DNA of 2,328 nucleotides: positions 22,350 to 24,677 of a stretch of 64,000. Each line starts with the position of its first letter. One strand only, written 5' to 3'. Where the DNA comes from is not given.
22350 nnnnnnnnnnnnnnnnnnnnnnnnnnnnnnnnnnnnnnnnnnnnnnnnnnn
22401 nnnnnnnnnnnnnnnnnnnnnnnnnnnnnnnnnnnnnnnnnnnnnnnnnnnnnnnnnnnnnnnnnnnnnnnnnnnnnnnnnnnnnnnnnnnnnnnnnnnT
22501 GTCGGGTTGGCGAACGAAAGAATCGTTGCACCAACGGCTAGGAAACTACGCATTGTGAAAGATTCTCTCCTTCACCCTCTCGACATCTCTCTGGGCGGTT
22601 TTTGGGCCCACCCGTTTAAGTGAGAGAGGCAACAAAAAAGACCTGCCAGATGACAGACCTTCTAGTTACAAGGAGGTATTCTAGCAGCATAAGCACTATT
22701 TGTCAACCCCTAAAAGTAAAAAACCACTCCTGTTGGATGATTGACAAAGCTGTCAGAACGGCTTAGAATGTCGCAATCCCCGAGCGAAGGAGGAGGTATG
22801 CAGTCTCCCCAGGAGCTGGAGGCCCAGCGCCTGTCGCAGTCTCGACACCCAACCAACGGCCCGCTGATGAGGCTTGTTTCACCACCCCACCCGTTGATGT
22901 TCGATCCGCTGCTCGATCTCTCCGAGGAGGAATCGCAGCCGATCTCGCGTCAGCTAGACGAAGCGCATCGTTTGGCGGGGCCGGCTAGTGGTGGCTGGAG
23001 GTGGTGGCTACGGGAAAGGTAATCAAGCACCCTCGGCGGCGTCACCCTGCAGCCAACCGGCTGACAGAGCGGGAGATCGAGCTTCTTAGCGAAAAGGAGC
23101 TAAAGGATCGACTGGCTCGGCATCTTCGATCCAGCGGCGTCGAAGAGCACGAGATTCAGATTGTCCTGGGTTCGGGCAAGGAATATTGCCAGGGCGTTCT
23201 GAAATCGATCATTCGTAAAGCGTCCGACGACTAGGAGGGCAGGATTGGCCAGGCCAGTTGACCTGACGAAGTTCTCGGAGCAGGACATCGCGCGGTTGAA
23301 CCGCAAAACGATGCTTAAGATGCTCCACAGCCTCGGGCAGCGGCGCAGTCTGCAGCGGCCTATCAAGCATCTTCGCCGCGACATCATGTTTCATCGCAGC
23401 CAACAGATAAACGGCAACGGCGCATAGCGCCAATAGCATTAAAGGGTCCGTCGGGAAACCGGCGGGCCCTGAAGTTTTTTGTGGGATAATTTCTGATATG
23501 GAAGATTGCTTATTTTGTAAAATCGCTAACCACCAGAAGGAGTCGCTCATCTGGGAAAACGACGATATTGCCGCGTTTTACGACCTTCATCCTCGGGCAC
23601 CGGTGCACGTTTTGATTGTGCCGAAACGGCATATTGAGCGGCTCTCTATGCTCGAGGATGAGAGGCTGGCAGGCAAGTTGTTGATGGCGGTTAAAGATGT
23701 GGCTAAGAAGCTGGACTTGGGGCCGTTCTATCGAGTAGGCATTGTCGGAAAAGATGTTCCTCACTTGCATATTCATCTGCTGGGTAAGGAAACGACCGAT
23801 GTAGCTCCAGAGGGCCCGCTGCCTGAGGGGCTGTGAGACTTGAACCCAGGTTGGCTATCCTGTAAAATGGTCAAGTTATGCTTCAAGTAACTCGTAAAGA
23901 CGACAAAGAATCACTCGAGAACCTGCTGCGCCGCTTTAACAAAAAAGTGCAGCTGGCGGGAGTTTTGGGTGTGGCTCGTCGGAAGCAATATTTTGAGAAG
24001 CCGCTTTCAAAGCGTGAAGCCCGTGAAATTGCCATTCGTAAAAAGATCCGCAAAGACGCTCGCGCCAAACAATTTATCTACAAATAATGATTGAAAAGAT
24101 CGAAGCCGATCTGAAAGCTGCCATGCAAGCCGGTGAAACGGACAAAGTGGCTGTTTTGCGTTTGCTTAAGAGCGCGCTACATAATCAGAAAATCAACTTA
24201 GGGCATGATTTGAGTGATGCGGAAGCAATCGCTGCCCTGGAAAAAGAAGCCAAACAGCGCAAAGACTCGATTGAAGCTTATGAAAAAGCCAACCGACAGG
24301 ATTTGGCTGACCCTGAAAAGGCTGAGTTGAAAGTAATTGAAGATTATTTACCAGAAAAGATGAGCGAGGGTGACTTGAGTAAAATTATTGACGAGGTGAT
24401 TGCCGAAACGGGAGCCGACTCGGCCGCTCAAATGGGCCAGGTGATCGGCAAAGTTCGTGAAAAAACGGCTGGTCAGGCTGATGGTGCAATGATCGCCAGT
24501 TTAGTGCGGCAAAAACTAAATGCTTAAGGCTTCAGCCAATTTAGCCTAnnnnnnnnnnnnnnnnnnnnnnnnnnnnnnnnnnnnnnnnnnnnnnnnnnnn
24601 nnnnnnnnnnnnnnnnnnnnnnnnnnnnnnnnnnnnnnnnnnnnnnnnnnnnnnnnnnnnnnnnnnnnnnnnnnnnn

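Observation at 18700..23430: GC-rich mosaic block: GH1 beta-glucosidase, actinobacterial-type Rpf-like transglycosylase and hypothetical genes between housekeeping genes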

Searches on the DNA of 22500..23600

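Call 30: search_rna_families(source=window, start=22500, end=23600, threshold=evalue, max_evalue=1)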
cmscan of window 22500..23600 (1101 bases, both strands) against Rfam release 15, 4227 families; matches with E-value up to 1: 0.
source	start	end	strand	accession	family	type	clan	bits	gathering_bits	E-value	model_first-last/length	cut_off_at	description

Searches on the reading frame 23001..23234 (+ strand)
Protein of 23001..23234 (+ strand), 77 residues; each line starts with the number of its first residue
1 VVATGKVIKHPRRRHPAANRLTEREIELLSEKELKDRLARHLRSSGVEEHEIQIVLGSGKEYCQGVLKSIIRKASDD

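Call 5: search_protein_families(library=pfam, proteins=[window:23001-23234:+], max_evalue=0.01)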
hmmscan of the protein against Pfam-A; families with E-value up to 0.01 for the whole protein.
window:23001-23234:+ (77 aa): 0 families

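Call 56: search_protein_families(library=phrogs, proteins=[window:23001-23234:+], max_evalue=0.01)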
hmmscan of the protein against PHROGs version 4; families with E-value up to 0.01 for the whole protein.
window:23001-23234:+ (77 aa): 0 families

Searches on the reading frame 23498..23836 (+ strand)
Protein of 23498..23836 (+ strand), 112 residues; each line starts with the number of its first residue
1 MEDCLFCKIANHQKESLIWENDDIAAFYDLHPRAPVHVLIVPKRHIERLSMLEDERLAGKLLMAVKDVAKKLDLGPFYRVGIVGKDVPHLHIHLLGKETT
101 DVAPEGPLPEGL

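Call 5: search_protein_families(library=pfam, proteins=[window:23498-23836:+], max_evalue=0.01)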
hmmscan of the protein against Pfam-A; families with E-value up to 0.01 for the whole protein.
window:23498-23836:+ (112 aa): 3 families
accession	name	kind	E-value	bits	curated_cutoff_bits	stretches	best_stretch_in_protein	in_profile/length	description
PF01230.28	HIT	-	6.9e-18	65.5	21.5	1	13-99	4-97/98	HIT domain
PF11969.13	DcpS_C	-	5.9e-13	49.7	24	1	4-98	2-103/114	Scavenger mRNA decapping enzyme C-term binding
PF02744.22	GalP_UDP_tr_C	-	0.0091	16.2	29.2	0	8-73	22-86/165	Galactose-1-phosphate uridyl transferase, C-terminal domain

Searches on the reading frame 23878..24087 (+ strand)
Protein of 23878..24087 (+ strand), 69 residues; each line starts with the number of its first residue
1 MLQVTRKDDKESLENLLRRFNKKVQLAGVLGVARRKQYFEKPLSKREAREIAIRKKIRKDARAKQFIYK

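Call 24: search_protein_families(library=pfam, proteins=[window:23878-24087:+], max_evalue=0.01)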
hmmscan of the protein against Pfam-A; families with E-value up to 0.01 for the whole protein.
window:23878-24087:+ (69 aa): 1 family
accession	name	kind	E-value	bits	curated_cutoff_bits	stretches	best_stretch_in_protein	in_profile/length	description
PF01165.25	Ribosomal_S21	-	3.5e-11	43.1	27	1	9-58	6-55/55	Ribosomal protein S21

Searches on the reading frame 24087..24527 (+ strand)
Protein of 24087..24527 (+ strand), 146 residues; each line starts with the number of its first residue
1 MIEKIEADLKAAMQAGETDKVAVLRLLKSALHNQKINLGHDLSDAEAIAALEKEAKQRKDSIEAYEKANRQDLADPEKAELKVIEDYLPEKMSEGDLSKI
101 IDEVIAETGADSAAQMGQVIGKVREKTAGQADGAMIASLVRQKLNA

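Call 5: search_protein_families(library=pfam, proteins=[window:24087-24527:+], max_evalue=0.01)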
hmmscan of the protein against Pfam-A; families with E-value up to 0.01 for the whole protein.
window:24087-24527:+ (146 aa): 2 families
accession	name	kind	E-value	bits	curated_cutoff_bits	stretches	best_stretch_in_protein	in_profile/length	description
PF09424.15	YqeY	-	2e-47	161.3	27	1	3-144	2-143/143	Yqey-like protein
PF02637.23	GatB_Yqey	-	0.00021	21.6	27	1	26-144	23-148/148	GatB domain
